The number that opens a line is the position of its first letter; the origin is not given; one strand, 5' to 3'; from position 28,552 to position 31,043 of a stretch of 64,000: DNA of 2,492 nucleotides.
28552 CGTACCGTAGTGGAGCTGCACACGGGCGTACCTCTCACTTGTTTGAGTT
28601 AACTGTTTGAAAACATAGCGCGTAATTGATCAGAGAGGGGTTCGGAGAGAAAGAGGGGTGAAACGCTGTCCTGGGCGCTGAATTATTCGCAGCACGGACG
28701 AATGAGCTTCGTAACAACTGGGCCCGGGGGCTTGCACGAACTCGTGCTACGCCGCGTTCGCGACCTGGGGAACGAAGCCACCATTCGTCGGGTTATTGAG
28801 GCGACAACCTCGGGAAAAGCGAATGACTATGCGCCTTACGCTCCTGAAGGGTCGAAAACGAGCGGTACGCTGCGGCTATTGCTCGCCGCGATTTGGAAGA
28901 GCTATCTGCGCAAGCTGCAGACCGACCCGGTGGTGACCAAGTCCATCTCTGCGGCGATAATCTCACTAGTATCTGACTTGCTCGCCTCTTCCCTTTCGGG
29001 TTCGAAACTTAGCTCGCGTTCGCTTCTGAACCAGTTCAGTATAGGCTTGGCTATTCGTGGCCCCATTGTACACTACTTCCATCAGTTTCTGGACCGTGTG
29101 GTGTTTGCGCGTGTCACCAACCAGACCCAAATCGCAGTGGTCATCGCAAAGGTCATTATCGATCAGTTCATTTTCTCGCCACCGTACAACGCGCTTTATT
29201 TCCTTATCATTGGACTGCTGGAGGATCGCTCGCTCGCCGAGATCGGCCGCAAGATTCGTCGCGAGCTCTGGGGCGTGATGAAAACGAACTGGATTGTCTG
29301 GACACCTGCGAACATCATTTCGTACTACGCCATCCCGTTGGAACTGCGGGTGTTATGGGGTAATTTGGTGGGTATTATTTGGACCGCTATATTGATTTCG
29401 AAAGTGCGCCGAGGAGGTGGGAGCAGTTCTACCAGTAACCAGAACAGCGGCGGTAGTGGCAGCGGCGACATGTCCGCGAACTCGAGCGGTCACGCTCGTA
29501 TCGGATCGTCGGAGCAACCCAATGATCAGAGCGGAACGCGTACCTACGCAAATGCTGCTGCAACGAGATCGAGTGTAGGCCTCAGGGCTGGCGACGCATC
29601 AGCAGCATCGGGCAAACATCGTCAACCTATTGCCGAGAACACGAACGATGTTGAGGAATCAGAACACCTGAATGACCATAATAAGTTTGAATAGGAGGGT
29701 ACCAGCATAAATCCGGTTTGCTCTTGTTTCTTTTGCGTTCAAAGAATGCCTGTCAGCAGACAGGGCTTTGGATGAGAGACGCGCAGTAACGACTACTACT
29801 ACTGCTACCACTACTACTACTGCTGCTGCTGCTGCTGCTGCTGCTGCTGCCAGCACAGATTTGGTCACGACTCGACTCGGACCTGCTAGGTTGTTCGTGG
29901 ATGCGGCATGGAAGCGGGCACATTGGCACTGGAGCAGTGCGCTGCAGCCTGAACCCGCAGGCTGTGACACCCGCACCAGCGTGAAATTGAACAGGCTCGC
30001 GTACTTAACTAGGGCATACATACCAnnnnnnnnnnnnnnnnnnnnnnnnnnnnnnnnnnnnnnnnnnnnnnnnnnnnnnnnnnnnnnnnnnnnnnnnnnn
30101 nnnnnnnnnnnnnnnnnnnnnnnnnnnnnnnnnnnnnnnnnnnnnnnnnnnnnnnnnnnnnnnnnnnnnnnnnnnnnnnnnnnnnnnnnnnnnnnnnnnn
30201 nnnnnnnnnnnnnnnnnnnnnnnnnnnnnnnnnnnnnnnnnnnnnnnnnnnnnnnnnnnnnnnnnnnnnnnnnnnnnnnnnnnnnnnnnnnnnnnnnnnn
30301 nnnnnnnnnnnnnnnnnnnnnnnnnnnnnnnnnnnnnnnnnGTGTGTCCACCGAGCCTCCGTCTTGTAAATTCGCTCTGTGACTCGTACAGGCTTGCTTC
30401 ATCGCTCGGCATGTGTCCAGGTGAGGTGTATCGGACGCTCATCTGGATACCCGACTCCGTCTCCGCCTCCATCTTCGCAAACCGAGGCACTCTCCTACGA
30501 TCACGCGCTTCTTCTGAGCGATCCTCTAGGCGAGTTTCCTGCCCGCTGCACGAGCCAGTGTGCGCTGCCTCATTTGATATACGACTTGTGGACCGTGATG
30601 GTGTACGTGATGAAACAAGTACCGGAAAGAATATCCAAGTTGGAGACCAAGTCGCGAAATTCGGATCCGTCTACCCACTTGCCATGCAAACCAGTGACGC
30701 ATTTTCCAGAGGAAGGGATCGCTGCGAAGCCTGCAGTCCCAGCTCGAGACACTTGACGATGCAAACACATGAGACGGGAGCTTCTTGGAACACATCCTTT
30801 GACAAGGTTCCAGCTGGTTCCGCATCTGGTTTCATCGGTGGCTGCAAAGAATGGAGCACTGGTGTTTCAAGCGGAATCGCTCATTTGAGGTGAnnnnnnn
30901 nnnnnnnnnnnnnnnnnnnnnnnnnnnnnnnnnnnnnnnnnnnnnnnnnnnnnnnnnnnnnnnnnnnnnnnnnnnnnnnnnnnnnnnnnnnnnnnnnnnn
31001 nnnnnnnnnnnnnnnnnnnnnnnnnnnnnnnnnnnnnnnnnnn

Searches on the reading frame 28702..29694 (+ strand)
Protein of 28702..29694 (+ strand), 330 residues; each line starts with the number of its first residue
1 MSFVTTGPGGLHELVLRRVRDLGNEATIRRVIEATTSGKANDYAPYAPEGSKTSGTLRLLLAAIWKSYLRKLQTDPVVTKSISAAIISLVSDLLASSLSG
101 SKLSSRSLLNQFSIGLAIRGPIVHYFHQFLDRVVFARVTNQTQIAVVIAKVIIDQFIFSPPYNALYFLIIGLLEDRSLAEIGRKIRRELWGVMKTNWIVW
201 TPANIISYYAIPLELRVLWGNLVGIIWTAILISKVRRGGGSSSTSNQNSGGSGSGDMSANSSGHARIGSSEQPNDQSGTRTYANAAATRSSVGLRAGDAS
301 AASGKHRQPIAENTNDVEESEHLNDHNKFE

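Call 9: search_protein_families(library=pfam, proteins=[window:28702-29694:+], max_evalue=1)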
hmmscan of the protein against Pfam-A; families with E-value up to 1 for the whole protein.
window:28702-29694:+ (330 aa): 1 family
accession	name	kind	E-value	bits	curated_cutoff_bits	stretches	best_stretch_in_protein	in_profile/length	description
PF04117.17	Mpv17_PMP22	-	2.7e-20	72.6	27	1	171-231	1-61/62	Mpv17 / PMP22 family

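Call 15: find_encoding_contigs(protein=window:28702-29694:+, flank=10000, max_places=4)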
Protein window:28702-29694:+ (330 aa): 23 contigs read that carry it; 4 places shown.
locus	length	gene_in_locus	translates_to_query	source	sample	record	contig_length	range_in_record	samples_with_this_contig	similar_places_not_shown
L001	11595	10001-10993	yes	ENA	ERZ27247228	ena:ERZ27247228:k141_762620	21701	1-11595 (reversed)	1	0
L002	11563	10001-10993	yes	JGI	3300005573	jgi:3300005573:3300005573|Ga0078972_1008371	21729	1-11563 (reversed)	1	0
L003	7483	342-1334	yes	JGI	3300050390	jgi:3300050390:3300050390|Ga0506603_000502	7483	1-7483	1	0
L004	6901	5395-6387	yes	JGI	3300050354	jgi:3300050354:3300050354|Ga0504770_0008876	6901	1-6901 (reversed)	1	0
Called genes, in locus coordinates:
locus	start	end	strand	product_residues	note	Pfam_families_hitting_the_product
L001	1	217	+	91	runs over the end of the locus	-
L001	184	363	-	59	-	-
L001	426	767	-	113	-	-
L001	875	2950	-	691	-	-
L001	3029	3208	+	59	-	-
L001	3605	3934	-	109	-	-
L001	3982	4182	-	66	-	-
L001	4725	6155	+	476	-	PF01118:Semialdhyde_dh, PF02774:Semialdhyde_dhC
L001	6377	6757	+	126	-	-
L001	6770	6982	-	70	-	-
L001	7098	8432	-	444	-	PF01926:MMR_HSR1, PF02421:FeoB_N, PF16897:MMR_HSR1_Xtn, PF02824:TGS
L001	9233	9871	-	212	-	-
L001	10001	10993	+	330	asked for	PF04117:Mpv17_PMP22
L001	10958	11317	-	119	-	-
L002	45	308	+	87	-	-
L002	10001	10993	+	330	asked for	PF04117:Mpv17_PMP22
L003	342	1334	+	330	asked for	PF04117:Mpv17_PMP22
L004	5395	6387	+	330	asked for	PF04117:Mpv17_PMP22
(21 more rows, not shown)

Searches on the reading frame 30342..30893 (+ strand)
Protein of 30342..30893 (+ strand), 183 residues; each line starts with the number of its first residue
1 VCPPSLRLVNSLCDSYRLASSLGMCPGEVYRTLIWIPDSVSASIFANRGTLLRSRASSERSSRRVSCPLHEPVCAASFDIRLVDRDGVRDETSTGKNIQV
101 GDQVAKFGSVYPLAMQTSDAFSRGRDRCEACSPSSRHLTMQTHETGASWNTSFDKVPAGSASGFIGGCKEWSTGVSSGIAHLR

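Call 9: search_protein_families(library=pfam, proteins=[window:30342-30893:+], max_evalue=1)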
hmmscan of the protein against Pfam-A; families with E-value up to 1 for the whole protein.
window:30342-30893:+ (183 aa): 0 families

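Call 33: find_homologous_proteins(query=A4, max_evalue=0.001)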
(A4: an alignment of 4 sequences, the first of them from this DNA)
Query A4 (4 sequences) (183 aa, profile of the alignment): 3 proteins with E <= 0.001 among 2335 candidates.
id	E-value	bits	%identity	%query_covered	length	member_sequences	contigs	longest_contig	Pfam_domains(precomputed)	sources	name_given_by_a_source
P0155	3.2e-79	283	40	46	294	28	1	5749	-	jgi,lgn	-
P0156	1.4e-64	235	98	90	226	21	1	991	-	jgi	-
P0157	9.0e-31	125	37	39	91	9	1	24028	-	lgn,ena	-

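Call 38: find_related_loci(query=A4, collection=metagenome_contigs, flank=3000)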
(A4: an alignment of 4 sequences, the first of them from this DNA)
Query A4 (183 aa) in metagenome_contigs; peptide patterns used: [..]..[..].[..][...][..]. (x = any residue, [..] = any of these).
123 stretches matched a pattern; 17 encode a relative of the query (tblastn E <= 1e-3); 17 distinct loci.
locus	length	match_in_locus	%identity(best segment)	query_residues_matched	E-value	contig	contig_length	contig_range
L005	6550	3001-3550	99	1-183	7e-108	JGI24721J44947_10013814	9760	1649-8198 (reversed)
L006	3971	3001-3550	98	1-183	1e-106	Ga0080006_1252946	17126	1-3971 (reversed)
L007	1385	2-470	98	28-183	4e-93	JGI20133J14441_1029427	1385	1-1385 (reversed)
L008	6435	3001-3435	37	39-183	1e-17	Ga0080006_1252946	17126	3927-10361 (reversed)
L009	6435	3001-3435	37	39-183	1e-17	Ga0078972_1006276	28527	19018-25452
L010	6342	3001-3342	37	1-118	2e-15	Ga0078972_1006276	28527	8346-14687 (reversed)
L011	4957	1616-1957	37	1-118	2e-15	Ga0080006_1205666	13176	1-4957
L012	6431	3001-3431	40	1-147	5e-13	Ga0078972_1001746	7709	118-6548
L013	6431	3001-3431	40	1-147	5e-13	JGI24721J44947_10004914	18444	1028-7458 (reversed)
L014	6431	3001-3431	40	1-147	5e-13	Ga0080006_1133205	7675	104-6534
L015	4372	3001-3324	34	67-169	2e-8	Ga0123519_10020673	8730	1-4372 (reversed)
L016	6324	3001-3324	34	67-169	2e-8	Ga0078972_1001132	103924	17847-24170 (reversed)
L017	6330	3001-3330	34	67-169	4e-8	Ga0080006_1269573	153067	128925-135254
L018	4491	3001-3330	34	67-169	4e-8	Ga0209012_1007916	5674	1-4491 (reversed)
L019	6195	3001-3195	37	81-145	4e-6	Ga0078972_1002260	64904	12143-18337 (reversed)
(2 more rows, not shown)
